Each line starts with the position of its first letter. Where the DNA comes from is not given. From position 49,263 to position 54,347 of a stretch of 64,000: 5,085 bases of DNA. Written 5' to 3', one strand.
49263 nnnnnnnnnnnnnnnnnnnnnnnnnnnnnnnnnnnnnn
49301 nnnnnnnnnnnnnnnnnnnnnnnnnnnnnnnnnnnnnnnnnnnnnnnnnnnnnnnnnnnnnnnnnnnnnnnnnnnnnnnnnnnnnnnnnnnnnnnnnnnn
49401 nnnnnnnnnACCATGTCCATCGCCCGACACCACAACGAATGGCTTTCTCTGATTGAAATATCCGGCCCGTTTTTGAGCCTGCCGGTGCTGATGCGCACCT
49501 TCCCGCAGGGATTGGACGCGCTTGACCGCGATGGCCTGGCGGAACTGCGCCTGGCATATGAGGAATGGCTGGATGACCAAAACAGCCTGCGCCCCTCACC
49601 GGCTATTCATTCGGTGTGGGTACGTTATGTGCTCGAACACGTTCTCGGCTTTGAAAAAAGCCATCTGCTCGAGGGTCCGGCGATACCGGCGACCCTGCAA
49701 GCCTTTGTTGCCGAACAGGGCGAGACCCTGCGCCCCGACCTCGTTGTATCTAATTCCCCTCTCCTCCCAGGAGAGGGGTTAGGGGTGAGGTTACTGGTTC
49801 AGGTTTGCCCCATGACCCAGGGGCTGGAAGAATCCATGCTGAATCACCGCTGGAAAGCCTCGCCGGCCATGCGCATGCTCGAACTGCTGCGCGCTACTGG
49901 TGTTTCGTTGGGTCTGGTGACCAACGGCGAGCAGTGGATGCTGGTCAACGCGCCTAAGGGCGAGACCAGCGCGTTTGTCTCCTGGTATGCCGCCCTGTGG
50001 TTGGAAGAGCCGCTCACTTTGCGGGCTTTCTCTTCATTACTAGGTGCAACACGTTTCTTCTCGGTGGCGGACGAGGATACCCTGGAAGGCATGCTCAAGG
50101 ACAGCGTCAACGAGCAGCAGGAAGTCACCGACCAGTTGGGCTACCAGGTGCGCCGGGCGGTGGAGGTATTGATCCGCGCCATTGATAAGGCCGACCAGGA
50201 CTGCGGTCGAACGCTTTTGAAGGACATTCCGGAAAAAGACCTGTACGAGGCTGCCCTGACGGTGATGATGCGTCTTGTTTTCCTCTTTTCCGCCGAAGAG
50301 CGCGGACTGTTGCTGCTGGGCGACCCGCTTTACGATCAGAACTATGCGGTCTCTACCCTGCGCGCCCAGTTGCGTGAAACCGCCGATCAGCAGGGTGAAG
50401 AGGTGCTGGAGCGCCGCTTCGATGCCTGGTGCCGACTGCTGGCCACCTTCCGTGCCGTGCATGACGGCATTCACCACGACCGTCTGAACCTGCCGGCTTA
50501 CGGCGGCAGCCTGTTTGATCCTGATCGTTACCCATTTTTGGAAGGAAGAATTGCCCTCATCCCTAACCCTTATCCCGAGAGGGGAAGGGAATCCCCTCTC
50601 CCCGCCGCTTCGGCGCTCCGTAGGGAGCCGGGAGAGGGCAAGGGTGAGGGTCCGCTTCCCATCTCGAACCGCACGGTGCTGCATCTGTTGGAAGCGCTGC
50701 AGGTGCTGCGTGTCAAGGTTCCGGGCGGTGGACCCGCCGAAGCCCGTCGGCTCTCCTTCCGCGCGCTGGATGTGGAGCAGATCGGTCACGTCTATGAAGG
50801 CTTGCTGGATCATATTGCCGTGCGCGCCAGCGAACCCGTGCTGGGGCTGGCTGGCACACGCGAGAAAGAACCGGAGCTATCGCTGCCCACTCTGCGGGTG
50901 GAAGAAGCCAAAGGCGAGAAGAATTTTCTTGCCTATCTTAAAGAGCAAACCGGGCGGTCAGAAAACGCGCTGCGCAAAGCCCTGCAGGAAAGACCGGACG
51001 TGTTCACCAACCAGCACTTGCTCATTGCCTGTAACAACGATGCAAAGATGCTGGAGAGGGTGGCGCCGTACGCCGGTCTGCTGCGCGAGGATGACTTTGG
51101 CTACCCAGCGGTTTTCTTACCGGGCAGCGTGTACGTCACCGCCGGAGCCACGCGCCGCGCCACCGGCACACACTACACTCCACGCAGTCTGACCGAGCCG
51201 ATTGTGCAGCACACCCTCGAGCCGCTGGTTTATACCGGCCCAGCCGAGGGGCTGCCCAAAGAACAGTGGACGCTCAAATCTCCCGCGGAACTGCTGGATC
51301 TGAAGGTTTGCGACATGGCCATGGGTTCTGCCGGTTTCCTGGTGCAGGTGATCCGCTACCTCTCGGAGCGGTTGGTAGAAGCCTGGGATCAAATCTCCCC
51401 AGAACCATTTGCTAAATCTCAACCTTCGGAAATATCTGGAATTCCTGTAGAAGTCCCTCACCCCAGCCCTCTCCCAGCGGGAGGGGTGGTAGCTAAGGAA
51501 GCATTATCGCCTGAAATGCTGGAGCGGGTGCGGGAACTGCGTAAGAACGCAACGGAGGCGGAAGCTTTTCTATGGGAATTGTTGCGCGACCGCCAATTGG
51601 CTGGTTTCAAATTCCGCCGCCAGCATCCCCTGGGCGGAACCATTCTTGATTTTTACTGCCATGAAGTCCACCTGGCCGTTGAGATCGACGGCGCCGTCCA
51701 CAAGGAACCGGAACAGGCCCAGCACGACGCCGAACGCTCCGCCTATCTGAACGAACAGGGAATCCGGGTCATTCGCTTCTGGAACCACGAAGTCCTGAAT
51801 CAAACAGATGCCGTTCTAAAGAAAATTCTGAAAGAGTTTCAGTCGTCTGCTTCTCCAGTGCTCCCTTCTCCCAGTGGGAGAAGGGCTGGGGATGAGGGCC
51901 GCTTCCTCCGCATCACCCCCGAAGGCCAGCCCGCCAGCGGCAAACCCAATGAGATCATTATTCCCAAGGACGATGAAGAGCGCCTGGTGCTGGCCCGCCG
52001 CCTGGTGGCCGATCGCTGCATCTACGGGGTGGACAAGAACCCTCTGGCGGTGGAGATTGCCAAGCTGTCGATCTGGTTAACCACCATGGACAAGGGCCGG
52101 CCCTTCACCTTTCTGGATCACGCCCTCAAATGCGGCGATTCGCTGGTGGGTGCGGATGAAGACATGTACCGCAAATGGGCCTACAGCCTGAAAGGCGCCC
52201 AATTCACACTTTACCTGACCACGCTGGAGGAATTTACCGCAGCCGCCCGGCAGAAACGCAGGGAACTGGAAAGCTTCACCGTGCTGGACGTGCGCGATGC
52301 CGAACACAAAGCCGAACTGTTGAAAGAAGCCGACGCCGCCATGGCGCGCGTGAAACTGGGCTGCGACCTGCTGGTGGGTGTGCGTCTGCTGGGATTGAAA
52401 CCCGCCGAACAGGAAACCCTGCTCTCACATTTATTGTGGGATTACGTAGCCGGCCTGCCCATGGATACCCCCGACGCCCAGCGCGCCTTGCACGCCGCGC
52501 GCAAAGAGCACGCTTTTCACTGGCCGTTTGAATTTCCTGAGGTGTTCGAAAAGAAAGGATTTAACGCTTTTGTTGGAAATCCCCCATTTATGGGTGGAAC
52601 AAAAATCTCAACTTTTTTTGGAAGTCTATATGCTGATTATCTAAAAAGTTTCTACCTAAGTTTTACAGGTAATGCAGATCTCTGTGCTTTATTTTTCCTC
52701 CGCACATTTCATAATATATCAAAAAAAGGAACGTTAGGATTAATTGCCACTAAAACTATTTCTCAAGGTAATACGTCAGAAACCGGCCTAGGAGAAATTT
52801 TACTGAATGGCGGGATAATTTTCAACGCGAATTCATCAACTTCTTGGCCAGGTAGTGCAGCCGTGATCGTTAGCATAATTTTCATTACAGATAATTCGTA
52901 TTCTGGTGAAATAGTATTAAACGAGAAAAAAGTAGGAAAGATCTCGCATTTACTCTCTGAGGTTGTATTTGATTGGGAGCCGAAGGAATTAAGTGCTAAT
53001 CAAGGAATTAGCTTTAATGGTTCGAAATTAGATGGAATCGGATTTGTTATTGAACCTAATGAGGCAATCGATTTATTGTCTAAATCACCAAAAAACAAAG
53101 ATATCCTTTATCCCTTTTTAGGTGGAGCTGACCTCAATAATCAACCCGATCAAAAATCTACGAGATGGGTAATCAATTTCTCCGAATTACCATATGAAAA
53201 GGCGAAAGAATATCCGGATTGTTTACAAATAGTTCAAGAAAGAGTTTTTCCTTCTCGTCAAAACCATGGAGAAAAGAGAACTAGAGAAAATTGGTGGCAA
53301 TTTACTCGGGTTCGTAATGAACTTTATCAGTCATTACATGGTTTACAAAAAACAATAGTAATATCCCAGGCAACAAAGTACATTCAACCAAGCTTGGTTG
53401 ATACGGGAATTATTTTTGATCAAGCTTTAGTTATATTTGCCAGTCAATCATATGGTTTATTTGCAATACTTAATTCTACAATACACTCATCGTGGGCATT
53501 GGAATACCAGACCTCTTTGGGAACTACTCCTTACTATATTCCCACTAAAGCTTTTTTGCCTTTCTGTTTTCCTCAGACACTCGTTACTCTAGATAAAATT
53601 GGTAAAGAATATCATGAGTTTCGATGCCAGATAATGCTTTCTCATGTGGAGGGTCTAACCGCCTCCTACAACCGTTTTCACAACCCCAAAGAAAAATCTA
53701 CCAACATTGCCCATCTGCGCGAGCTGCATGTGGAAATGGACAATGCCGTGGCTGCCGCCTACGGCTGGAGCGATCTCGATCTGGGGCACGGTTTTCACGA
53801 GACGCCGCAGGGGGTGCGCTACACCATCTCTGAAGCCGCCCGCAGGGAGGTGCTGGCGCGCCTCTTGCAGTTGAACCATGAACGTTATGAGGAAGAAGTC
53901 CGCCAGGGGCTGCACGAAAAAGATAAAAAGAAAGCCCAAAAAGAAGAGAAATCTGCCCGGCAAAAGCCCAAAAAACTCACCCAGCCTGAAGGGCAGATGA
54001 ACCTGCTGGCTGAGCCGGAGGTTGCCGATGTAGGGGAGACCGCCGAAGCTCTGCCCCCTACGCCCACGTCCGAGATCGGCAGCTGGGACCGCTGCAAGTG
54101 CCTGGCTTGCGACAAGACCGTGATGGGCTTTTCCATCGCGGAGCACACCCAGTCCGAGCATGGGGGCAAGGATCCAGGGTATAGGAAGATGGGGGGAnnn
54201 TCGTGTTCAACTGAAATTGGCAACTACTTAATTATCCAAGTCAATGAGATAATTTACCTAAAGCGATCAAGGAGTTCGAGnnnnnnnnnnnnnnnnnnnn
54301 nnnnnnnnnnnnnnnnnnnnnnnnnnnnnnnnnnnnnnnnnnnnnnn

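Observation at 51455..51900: DUF559 (Vsr-like) endonuclease domain inserted in frame inside the DISARM methyltransferase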

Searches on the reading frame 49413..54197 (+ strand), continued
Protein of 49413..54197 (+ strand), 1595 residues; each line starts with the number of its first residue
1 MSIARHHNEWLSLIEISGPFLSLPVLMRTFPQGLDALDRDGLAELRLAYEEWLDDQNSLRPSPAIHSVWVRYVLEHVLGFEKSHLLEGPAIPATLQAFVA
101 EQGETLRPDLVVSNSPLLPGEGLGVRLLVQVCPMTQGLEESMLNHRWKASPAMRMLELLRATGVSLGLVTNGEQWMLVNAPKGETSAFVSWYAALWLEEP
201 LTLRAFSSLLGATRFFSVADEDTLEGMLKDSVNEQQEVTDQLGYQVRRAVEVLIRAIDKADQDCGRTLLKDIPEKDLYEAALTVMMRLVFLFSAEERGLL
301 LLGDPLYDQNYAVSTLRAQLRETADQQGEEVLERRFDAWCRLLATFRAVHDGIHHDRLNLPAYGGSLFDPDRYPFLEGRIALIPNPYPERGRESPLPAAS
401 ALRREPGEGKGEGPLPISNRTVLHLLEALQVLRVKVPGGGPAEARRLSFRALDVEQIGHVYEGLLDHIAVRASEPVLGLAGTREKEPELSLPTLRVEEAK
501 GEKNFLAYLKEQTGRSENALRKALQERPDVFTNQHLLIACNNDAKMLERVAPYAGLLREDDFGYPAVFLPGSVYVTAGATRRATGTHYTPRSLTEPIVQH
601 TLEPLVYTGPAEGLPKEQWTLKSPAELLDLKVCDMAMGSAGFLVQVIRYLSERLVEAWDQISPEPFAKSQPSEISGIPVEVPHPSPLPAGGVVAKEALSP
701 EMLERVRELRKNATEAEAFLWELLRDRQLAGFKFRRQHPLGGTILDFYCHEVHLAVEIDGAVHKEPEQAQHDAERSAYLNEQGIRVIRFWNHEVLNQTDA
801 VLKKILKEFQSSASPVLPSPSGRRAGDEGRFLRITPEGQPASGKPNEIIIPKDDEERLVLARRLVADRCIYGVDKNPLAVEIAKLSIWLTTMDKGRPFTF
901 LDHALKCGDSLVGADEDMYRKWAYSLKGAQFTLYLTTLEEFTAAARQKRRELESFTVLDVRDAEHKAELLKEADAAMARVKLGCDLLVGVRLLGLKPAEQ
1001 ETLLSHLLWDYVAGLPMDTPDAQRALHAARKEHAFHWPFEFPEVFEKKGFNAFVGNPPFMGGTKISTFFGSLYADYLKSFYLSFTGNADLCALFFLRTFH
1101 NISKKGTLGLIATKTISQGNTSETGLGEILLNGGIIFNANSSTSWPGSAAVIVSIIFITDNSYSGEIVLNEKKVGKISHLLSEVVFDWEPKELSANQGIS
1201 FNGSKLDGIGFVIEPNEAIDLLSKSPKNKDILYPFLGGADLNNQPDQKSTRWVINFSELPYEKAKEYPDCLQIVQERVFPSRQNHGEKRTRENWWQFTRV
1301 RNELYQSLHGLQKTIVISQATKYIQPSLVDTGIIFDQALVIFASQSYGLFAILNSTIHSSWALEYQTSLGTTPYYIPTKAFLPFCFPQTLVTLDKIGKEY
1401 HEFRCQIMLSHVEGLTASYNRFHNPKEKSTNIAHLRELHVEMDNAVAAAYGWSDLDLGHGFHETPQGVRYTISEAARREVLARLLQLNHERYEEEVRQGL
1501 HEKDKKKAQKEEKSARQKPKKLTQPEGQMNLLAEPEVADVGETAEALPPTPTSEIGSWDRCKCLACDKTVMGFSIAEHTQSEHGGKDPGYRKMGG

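Call 96: find_encoding_contigs(protein=P0001, flank=10000, max_places=1)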
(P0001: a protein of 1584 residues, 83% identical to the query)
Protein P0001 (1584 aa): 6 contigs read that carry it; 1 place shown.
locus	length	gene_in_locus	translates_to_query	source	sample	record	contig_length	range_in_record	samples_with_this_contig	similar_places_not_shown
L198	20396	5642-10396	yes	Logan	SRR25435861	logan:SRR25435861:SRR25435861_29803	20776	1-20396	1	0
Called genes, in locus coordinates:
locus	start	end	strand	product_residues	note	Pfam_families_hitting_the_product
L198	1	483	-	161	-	?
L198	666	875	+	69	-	PF12728:HTH_17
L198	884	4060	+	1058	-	PF00176:SNF2-rel_dom, PF00270:DEAD (weak), PF04851:ResIII, PF00271:Helicase_C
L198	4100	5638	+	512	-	PF28123:DUF8370, PF28130:DUF8371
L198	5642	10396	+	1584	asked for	PF20464:MmeI_N (weak), PF04480:DUF559, PF18741:MTES_1575, PF07669:Eco57I, PF20473:MmeI_Mtase, PF20466:MmeI_TRD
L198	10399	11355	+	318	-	-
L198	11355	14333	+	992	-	PF04851:ResIII, PF00270:DEAD, PF00271:Helicase_C (faint)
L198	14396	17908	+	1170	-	PF00271:Helicase_C (weak)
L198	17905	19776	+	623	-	PF09369:MZB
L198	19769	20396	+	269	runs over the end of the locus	PF13091:PLDc_2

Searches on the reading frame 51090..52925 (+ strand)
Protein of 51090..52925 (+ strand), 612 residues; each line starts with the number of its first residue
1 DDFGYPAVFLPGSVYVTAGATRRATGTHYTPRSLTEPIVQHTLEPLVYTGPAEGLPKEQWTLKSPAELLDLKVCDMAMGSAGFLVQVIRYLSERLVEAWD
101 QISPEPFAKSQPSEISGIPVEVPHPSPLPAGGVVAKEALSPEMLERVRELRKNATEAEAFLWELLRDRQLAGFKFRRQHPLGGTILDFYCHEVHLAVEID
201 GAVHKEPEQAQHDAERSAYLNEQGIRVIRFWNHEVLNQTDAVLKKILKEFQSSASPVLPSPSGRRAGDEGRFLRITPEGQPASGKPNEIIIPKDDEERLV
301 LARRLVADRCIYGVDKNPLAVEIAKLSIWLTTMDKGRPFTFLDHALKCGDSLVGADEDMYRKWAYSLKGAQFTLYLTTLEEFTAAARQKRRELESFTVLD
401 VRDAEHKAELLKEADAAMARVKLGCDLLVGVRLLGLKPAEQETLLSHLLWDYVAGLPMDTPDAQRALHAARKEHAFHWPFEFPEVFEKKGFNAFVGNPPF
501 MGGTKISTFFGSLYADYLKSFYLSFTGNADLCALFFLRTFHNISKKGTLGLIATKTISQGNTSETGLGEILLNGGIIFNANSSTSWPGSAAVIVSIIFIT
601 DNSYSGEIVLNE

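Call 56: predict_structure(alignment_id=A2)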
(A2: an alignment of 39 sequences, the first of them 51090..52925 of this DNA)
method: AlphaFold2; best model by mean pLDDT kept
length: 612 residues; sequences in the alignment: 39
mean_pLDDT: 66.7   pTM: 0.37
mean pLDDT of the five models: 66.7, 66.6, 64.2, 63.9, 62.2
residues with pLDDT >= 90: 107; 70-90: 218; 50-70: 100; < 50: 187
segments of 3 or more residues with pLDDT < 50: 1-29, 106-136, 255-271, 314-353, 478-502, 548-550, 552-559, 584-612
pLDDT, mean of each block of 10 residues (from residue 1): 32 35 41 71 84 84 91 60 76 91 58 36 39 53 90 94 93 93 92 93 69 88 92 95 95 51 35 72 71 79 77 47 46 37 34 55 66 71 80 65 64 75 84 89 87 88 90 57 32 35 59 79 75 73 56 47 72 69 46 32 36 29
secondary structure, 60 per line:
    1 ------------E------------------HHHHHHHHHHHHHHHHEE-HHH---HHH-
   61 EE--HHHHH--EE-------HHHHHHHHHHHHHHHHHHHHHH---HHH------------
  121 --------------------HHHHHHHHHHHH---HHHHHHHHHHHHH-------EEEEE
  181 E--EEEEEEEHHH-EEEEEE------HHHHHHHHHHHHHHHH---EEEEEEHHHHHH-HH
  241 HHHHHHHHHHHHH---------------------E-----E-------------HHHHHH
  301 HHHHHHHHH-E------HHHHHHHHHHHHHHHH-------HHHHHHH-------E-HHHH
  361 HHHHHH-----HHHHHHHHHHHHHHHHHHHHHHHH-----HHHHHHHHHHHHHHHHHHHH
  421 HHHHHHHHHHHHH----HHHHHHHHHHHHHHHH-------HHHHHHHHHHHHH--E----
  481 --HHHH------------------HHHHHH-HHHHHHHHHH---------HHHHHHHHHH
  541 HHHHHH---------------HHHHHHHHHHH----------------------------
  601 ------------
elements in order: H32-47 H65-69 H81-102 H141-152 H156-168 E176-181 E184-190 E195-200 H207-222 E226-231 H232-237 H239-253 H295-309 H318-333 H341-347 H357-366 H372-395 H401-433 H438-453 H461-473 H483-486 H505-510 H512-521 H531-546 H562-572

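Call 91: fold_search(model_id=the predicted structure, library=pdb)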
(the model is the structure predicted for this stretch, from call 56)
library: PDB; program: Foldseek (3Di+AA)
matches with E <= 10: 247; with E <= 0.001: 1
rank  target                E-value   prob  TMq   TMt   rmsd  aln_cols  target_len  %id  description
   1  3hrl                  9.3e-07  1.00  0.14  0.89   2.6       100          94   46  Crystal structure of a putative endonuclease-like protein (ngo0050) from neisseria gonorrhoeae (released 2009-06-30)
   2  3r3p_B                1.4e-03  1.00  0.15  0.81   3.2       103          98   24  Homing Endonuclease I-Bth0305I Catalytic Domain (released 2011-10-05)
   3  3r3p_A                2.1e-03  1.00  0.15  0.81   3.0       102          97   24  Homing Endonuclease I-Bth0305I Catalytic Domain (released 2011-10-05)
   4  4oq2                  7.1e-02  0.91  0.13  0.22  10.9       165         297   17  5hmC specific restriction endonuclease PvuRTs1I (released 2014-03-12)
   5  6z1p_AS               8.7e-02  1.00  0.15  0.12   4.4       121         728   13  Structure of the mitochondrial ribosome from Tetrahymena thermophila (released 2020-06-24)
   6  9g6k_L9               1.2e-01  0.25  0.11  0.13  26.4       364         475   15  LSU structure derived from the LSU sample of the mitoribosome from T. gondii. (released 2024-12-11)
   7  6t0u_A                3.0e-01  0.14  0.10  0.09  21.6       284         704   12  Bat Influenza A polymerase product dissociation complex using 44-mer vRNA template with intact oligo(U) sequence (released 2020-04-15)
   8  9g6k_Li               3.8e-01  0.57  0.15  0.18  20.2       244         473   14  LSU structure derived from the LSU sample of the mitoribosome from T. gondii. (released 2024-12-11)
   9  1vsr                  4.0e-01  0.99  0.13  0.54   3.9       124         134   17  VERY SHORT PATCH REPAIR (VSR) ENDONUCLEASE FROM ESCHERICHIA COLI (released 1999-10-27)
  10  9i05_Xr               4.0e-01  0.66  0.15  0.19  19.9       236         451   13  Cryo-EM structure of the large subunit of the mitochondrial ribosome from Toxoplasma gondii (released 2025-06-11)
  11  4i1t                  4.2e-01  0.18  0.07  0.18  14.7       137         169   14  Crystal structure of the cap-snatching endonuclease from Pichinde virus (released 2014-02-26)
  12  7sqc_C1               6.3e-01  0.04  0.09  0.05  32.8       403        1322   13  Ciliary C1 central pair apparatus isolated from Chlamydomonas reinhardtii (released 2022-04-13)
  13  7ml8                  7.0e-01  0.44  0.12  0.31  13.6       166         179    9  The crystal structure of I38T mutant PA endonuclease (2009/H1N1/CALIFORNIA) in complex with SJ001023038 (released 2021-10-27)
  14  3fov                  9.6e-01  0.23  0.09  0.32   6.0        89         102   20  Crystal structure of protein RPA0323 of unknown function from Rhodopseudomonas palustris (released 2009-01-13)
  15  5izh_A                9.6e-01  0.14  0.08  0.20  13.5       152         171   12  Lassa virus L protein cap-snatching endonuclease. apo form (released 2016-06-29)
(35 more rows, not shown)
